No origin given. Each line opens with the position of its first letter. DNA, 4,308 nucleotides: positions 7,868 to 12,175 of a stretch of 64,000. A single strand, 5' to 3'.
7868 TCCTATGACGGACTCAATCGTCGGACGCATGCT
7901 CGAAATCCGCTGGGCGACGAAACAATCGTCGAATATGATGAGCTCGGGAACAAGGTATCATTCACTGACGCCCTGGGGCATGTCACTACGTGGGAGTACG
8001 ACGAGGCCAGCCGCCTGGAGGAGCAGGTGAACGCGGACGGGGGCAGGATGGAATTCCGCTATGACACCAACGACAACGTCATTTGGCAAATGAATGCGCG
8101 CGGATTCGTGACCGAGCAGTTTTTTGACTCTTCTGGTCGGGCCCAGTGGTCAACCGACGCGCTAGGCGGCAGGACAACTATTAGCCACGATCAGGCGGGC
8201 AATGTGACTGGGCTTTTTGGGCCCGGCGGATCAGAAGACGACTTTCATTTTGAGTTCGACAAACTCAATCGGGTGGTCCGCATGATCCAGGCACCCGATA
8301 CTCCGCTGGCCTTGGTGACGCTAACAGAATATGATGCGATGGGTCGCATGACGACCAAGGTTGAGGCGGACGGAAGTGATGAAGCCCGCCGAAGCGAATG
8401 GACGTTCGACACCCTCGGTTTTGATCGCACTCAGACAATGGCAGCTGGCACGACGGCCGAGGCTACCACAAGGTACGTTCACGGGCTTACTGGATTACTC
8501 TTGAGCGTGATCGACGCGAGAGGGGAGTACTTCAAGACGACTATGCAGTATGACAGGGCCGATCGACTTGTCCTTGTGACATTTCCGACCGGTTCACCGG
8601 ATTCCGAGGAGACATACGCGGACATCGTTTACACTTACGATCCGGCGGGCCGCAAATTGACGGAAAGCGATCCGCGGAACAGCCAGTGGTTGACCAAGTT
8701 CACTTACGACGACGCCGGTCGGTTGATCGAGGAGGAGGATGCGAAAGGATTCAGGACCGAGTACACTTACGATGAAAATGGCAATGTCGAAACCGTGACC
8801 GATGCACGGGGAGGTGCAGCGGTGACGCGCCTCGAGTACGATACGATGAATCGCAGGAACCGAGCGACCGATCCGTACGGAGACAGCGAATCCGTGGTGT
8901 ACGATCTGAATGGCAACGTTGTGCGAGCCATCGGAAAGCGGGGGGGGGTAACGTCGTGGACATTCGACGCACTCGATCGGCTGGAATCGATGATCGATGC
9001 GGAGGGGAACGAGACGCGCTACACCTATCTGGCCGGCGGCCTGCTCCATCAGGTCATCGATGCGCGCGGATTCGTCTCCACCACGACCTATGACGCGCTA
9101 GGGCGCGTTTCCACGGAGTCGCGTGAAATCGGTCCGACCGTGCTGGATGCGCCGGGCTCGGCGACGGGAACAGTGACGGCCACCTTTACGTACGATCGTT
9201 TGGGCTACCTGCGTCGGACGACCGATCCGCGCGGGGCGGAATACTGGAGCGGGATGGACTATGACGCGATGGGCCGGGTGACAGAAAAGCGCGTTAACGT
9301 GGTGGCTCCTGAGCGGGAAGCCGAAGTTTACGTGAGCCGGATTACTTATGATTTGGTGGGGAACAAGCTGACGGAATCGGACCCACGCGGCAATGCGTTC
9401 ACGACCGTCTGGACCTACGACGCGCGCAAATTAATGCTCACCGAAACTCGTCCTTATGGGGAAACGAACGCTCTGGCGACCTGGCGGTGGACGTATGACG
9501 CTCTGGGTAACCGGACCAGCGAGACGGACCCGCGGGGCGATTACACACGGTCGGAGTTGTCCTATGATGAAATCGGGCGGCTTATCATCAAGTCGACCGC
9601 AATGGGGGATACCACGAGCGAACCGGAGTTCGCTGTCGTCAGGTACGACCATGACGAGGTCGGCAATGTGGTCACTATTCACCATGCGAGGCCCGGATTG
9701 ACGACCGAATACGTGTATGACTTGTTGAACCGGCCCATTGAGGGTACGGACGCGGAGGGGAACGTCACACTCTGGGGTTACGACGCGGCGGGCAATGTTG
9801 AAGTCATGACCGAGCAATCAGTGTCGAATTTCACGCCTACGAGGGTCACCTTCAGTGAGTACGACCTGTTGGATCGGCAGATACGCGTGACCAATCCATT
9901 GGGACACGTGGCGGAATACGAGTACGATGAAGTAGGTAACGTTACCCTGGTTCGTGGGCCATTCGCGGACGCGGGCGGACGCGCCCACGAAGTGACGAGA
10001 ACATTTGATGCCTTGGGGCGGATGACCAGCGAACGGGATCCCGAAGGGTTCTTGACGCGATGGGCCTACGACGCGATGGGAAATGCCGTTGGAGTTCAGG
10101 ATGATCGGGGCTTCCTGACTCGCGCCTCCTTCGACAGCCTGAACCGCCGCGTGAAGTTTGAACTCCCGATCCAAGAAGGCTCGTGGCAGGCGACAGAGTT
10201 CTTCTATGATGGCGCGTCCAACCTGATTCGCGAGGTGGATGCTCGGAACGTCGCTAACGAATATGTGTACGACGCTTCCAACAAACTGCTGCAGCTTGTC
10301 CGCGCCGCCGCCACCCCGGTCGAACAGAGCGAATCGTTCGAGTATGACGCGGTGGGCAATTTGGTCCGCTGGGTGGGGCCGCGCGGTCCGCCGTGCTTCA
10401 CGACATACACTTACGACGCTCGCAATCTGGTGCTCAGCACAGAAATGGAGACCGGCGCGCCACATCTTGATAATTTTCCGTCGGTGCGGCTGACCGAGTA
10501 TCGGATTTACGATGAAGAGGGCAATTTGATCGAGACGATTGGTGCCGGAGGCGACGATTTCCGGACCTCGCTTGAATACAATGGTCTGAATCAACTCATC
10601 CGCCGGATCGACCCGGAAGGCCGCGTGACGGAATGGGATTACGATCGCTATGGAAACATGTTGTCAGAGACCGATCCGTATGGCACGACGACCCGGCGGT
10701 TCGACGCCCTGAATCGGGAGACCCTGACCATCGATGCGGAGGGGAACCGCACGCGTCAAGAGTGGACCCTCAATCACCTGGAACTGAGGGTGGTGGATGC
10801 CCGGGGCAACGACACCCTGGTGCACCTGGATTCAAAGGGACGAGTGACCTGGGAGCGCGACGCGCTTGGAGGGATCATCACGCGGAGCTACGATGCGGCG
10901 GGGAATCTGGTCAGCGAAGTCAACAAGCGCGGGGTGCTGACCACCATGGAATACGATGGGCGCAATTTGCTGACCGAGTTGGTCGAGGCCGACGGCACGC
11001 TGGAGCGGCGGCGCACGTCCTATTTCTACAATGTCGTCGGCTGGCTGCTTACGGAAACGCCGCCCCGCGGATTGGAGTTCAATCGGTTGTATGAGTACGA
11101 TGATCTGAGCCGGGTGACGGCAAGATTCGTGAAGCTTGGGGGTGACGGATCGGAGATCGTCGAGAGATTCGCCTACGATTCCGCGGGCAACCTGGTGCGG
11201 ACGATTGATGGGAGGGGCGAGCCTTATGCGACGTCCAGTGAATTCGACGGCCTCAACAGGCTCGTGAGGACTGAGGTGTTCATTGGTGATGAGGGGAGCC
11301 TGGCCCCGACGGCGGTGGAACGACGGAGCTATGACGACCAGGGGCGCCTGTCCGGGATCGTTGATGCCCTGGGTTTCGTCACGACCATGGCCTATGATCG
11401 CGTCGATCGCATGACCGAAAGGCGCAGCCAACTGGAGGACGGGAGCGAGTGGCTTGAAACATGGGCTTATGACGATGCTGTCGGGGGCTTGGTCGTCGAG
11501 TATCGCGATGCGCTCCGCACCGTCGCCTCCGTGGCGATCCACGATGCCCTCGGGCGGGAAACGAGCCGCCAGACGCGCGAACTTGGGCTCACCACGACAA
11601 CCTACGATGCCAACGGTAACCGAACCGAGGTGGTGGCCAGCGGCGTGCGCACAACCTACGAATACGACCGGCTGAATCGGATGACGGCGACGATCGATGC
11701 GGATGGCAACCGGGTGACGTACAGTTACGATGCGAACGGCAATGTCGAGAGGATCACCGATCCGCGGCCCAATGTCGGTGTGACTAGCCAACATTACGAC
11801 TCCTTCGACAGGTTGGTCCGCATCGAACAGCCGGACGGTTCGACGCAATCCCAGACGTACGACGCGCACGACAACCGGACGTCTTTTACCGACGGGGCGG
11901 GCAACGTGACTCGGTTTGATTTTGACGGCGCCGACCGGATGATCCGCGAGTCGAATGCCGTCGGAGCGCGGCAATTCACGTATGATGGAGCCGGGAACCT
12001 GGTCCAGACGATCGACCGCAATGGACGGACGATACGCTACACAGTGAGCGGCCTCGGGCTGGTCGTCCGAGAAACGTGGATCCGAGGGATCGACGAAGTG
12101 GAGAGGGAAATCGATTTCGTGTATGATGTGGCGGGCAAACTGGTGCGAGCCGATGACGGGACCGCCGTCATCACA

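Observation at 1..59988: Two giant paralogs in tandem on the same strand, separated by a 1.7-kb three-gene islet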

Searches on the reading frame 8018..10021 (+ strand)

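Call 5: search_protein_families(library=pfam, proteins=[window:8018-10021:+], max_evalue=0.01)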
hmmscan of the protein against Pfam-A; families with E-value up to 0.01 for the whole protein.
window:8018-10021:+ (668 aa): 3 families
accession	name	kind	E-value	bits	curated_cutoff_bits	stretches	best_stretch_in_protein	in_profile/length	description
PF05593.20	RHS_repeat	-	1.4e-68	226.6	22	8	230-266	1-37/38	RHS Repeat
PF20041.5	DUF6443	-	0.00017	22.3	27.8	0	80-114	29-64/137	Domain of unknown function (DUF6443)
PF12245.14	Big_3_2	-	0.0025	18.4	23.3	0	156-214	46-111/122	Bacterial Ig-like domain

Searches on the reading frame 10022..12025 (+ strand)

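Call 5: search_protein_families(library=pfam, proteins=[window:10022-12025:+], max_evalue=0.01)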
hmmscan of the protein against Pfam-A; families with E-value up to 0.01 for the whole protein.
window:10022-12025:+ (668 aa): 4 families
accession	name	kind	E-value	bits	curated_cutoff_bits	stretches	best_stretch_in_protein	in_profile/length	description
PF05593.20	RHS_repeat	-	1.8e-80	264.4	22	12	186-223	1-38/38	RHS Repeat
PF07661.19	MORN_2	-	0.00012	22.4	29.6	0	159-172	4-17/22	MORN repeat variant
PF24084.1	DUF7369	-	0.0029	17.7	27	0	187-218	10-41/61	Domain of unknown function (DUF7369)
PF13860.13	FlgD_ig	-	0.0066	16.8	27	0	385-397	30-42/79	FlgD Ig-like domain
